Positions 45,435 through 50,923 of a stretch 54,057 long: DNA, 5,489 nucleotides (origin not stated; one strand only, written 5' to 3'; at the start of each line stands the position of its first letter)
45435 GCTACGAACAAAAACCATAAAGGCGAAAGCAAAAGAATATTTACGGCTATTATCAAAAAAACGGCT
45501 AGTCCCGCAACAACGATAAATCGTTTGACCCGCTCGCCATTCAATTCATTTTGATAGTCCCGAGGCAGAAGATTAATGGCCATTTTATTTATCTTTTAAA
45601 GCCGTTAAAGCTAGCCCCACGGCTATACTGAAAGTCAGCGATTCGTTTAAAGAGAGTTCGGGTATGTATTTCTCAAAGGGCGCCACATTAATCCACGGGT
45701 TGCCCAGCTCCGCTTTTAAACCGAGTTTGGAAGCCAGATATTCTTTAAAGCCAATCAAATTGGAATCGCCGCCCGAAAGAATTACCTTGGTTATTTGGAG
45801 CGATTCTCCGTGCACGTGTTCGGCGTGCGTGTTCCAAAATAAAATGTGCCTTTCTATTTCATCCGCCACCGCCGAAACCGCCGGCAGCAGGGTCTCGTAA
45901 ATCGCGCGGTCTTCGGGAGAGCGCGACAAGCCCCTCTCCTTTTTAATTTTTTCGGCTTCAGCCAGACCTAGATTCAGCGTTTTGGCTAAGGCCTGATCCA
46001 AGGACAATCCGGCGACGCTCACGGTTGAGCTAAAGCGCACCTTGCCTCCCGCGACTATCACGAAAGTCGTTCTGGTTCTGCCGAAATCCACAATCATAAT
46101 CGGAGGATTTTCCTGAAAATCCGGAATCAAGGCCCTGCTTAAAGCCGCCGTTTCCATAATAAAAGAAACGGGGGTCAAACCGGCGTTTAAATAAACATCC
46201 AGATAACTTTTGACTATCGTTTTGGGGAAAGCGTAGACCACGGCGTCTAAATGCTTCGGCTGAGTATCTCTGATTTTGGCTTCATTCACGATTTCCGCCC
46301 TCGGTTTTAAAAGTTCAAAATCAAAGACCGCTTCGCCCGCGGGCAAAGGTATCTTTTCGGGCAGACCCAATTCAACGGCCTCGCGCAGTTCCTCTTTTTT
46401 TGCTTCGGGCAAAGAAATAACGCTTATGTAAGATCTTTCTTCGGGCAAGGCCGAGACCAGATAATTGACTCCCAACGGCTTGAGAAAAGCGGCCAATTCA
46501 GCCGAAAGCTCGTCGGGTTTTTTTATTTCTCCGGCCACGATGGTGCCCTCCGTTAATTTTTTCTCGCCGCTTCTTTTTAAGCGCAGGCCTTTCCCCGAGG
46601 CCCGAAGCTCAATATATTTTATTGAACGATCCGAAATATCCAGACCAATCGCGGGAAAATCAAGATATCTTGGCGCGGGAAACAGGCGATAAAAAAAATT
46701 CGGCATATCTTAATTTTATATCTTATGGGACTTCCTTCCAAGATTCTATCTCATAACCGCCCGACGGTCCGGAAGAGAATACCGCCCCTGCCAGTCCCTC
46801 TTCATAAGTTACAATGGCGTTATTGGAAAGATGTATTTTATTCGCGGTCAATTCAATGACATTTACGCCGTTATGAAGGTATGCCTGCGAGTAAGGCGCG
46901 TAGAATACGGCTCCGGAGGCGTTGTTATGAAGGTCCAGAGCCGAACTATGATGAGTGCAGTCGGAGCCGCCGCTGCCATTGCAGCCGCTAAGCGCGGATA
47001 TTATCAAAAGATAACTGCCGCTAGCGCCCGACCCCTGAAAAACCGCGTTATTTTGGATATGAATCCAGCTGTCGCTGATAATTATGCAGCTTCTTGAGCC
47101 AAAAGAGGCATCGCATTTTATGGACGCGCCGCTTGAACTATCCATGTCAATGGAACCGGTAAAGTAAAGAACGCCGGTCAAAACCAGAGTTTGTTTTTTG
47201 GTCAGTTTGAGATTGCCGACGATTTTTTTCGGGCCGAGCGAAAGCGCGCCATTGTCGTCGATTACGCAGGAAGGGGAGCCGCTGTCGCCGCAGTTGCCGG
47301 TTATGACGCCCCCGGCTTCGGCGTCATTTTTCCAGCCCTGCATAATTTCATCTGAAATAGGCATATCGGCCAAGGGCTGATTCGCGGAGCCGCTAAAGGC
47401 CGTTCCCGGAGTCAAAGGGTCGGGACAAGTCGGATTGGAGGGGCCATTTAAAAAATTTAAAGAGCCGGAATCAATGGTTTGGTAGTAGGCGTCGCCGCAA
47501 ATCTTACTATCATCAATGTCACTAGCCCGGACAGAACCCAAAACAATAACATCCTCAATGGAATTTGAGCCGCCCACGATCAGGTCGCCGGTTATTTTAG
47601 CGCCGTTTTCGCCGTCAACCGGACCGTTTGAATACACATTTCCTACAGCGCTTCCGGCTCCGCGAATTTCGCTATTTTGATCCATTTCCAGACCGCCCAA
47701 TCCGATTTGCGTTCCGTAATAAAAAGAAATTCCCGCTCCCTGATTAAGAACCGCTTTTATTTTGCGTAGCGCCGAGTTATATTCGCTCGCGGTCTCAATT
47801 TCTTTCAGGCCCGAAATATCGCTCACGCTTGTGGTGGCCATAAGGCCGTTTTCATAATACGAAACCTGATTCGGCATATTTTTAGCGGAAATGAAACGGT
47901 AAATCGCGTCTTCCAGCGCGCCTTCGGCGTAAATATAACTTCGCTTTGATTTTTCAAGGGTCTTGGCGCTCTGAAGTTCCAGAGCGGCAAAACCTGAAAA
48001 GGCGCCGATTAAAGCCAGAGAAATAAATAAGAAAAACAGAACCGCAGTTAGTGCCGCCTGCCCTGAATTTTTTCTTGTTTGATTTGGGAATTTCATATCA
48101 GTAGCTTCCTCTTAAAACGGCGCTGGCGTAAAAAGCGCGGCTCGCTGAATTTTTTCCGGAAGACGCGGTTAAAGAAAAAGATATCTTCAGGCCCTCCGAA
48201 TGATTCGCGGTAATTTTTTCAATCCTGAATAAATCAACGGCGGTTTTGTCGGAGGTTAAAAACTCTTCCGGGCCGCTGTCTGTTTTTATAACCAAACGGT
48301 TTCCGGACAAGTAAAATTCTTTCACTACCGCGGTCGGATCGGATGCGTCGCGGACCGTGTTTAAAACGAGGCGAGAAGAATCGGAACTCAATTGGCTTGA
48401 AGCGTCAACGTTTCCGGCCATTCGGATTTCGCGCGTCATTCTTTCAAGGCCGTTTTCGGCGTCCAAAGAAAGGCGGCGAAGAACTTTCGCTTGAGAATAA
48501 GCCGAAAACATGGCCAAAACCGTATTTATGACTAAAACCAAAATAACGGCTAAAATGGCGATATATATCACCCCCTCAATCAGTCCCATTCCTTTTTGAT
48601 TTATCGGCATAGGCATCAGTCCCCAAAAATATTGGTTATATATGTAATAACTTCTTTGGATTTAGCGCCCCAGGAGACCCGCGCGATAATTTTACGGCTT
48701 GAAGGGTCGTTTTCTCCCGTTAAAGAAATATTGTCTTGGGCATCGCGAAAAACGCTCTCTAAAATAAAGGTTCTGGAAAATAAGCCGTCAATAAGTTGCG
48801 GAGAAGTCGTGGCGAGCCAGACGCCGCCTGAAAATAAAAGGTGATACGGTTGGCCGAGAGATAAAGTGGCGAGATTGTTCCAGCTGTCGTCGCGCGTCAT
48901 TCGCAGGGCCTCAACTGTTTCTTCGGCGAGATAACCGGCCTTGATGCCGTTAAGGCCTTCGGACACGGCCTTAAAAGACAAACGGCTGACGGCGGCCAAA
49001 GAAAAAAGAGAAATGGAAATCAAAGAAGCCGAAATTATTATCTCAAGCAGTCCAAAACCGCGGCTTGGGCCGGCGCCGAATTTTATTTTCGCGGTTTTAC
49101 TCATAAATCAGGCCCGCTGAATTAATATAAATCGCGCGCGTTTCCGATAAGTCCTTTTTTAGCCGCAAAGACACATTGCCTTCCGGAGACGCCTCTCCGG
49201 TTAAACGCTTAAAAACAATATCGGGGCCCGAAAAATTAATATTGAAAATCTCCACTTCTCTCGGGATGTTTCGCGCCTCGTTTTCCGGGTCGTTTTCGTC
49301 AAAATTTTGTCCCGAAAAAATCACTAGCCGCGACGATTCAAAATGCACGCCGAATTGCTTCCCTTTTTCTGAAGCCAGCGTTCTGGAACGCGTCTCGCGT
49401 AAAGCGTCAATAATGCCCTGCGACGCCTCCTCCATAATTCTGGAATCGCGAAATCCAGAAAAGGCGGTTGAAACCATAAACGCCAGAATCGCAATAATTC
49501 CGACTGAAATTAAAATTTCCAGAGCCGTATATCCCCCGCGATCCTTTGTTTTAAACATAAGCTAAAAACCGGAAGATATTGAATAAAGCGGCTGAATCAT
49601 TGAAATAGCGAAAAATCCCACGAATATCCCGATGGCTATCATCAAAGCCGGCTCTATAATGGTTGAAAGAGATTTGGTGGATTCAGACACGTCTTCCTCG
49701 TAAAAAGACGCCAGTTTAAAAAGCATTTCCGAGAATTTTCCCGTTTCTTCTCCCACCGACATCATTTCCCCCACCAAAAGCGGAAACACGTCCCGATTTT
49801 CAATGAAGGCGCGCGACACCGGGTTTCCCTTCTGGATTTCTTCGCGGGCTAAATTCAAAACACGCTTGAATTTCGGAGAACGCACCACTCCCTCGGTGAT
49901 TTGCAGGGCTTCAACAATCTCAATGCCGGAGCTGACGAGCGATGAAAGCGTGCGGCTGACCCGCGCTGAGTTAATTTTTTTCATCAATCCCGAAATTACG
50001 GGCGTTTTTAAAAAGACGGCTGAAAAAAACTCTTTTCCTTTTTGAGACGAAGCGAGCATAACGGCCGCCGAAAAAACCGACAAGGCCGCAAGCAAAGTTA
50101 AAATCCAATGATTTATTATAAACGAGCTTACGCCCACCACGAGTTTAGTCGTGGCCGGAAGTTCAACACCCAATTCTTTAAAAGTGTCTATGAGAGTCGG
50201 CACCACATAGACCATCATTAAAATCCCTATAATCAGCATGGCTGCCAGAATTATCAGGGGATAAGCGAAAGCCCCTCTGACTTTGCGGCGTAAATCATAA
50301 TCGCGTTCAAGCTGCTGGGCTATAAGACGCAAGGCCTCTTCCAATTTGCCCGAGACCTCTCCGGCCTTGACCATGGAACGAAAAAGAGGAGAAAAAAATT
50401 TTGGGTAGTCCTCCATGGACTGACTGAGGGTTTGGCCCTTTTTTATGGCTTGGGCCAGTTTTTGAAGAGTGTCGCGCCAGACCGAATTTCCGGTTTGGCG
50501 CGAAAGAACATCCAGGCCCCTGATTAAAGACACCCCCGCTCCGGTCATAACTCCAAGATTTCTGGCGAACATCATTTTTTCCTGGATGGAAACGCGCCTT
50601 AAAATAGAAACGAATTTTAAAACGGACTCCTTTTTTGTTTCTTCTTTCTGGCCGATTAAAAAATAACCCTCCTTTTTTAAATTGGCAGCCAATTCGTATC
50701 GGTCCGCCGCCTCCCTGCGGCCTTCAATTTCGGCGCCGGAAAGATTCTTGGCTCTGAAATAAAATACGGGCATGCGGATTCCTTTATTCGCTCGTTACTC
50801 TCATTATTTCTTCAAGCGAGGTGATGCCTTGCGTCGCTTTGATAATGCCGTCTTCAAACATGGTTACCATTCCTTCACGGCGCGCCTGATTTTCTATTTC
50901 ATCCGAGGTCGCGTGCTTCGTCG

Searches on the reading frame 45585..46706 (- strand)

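Call 8: search_protein_families(library=pfam, proteins=[window:45585-46706:-], max_evalue=0.001)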
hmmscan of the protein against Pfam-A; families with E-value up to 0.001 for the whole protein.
window:45585-46706:- (373 aa): 3 families
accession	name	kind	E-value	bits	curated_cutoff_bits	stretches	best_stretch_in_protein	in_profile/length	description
PF11104.14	PilM_2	-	3.9e-37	128.4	27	1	21-368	1-338/340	Type IV pilus assembly protein PilM;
PF14450.12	FtsA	-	1.6e-10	41.9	31.8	1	205-338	2-113/127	Cell division protein FtsA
PF06723.19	MreB_Mbl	-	1.7e-05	24.3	27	0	196-263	140-213/327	MreB/Mbl protein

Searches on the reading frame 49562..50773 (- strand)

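Call 97: search_protein_families(library=pfam, proteins=[window:49562-50773:-], max_evalue=0.00001)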
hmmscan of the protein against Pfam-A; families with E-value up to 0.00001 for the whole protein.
window:49562-50773:- (403 aa): 1 family
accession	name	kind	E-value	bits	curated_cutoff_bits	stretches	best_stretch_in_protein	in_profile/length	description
PF00482.28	T2SSF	-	2.3e-61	205.7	25.2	2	69-192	1-125/125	Type II secretion system (T2SS), protein F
